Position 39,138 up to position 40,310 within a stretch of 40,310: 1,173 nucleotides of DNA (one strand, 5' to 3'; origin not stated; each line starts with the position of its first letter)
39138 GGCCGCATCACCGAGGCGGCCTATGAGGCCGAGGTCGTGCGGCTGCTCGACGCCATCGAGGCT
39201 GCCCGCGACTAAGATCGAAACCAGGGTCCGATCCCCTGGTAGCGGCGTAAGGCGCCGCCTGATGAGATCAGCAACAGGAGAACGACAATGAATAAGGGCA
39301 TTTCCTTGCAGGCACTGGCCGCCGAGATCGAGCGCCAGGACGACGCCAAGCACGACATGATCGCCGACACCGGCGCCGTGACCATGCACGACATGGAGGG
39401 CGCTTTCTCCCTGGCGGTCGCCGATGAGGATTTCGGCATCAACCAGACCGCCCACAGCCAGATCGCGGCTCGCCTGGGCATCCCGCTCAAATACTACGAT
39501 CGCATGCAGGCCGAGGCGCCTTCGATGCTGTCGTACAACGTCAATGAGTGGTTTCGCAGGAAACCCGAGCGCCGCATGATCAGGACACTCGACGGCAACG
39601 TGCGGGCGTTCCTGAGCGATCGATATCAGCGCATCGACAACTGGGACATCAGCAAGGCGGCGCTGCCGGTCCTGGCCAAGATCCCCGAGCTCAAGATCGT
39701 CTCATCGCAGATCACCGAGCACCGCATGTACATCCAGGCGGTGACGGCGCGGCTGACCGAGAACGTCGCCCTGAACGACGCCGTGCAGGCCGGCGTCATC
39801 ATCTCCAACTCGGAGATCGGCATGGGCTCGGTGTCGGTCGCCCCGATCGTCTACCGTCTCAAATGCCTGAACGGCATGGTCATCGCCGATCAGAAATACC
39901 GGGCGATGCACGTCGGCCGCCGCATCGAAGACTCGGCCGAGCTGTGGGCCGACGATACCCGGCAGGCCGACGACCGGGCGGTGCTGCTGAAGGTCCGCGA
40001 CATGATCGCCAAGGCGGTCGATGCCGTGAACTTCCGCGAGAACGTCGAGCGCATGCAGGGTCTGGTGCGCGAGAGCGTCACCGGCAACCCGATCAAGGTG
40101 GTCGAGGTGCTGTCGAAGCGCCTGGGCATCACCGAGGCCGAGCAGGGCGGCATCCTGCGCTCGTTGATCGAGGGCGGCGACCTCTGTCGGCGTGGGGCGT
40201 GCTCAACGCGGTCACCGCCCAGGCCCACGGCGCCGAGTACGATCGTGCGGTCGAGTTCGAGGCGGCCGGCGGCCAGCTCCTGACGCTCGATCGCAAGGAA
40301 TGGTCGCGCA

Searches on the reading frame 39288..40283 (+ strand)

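Call 9: search_protein_families(library=pfam, proteins=[window:39288-40283:+], max_evalue=0.01)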
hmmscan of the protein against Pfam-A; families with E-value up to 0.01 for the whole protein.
window:39288-40283:+ (331 aa): 1 family
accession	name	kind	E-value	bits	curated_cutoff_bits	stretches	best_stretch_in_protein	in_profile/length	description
PF06067.16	DUF932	-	1.7e-06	28.4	23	1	141-208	38-104/227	Domain of unknown function (DUF932)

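Call 10: search_protein_families(library=phrogs, proteins=[window:39288-40283:+], max_evalue=0.001)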
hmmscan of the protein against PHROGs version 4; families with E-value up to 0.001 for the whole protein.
window:39288-40283:+ (331 aa): 1 family
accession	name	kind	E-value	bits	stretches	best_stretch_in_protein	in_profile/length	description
phrog_1362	-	unknown function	8.2e-40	138.1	1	45-298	70-346/391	-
